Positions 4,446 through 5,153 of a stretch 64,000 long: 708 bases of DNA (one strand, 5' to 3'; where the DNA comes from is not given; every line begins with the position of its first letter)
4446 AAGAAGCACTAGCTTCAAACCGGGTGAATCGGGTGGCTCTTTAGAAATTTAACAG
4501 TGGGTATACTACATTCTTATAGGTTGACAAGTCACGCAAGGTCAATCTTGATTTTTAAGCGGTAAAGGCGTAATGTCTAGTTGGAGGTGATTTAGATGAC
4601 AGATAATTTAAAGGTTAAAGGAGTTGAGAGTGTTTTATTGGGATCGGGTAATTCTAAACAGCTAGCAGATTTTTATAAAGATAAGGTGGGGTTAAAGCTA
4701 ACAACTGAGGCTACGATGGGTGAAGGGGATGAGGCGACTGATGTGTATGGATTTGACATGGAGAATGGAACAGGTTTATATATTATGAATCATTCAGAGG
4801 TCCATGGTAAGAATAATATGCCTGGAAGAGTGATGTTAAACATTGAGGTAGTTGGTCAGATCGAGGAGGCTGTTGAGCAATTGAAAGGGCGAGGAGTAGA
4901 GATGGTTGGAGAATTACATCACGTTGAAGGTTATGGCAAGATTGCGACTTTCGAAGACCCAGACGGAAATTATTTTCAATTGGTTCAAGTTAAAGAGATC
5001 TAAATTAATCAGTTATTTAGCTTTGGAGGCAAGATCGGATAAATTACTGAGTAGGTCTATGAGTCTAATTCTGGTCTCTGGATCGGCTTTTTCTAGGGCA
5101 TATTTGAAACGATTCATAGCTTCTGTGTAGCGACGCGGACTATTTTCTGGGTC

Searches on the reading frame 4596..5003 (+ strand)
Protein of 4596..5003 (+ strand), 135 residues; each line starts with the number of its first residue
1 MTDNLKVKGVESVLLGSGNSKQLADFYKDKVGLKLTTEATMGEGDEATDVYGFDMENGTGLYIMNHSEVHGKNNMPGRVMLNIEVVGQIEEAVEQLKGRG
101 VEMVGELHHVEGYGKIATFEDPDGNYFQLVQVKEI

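Call 66: search_protein_families(library=pfam, proteins=[window:4596-5003:+], max_evalue=0.001)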
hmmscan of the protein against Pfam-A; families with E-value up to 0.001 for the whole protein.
window:4596-5003:+ (135 aa): 2 families
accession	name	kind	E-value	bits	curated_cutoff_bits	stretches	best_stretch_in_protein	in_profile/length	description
PF00903.31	Glyoxalase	-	5.8e-13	49.7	20.6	1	13-129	5-121/121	Glyoxalase/Bleomycin resistance protein/Dioxygenase superfamily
PF18029.7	Glyoxalase_6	-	6.3e-08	33.7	23.6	1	18-130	7-106/106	Glyoxalase-like domain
